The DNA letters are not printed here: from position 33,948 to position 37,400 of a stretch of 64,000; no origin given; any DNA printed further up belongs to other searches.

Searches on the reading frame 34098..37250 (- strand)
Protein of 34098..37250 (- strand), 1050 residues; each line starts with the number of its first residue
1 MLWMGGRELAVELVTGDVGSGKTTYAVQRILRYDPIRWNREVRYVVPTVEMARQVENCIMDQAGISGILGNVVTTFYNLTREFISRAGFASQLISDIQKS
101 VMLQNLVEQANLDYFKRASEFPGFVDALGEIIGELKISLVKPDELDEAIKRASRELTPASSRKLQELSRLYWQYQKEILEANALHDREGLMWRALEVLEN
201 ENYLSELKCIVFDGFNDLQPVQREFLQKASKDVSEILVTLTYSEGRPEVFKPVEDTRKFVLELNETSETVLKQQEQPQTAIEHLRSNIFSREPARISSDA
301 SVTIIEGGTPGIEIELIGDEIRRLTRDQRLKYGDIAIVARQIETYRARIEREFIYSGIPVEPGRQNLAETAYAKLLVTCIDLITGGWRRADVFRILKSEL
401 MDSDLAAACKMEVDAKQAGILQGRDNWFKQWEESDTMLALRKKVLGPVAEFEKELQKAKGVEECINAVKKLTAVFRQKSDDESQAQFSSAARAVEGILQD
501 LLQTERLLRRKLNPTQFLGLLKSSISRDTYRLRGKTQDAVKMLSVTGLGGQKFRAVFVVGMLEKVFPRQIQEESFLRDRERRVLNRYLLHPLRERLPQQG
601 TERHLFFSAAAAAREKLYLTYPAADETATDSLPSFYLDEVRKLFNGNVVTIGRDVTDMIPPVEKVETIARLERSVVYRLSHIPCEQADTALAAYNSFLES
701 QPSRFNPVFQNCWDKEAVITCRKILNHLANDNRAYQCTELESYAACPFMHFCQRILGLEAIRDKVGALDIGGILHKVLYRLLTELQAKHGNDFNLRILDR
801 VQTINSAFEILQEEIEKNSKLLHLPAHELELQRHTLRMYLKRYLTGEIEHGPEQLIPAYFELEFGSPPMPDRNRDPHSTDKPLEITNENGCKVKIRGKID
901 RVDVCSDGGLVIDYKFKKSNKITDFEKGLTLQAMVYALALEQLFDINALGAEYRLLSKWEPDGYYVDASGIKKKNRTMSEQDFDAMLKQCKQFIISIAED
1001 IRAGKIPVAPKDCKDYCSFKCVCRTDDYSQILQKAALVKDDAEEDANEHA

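Call 42: search_protein_families(library=pfam, proteins=[window:34098-37250:-], max_evalue=0.00001)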
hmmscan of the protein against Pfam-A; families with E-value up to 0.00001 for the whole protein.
window:34098-37250:- (1050 aa): 4 families
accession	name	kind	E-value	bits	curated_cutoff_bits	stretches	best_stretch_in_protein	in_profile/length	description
PF21445.3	ADDB_N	-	2.4e-29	102.9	26.6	1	14-274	2-272/290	ADDB, N-terminal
PF12705.13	PDDEXK_1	-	3.5e-29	102.9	22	1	738-1024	5-247/247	PD-(D/E)XK nuclease superfamily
PF13361.12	UvrD_C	-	1.1e-09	38.6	25.6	1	284-621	31-347/350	UvrD-like helicase C-terminal domain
PF00580.27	UvrD-helicase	-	4.9e-07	30.1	23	1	13-237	17-243/271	UvrD/REP helicase N-terminal domain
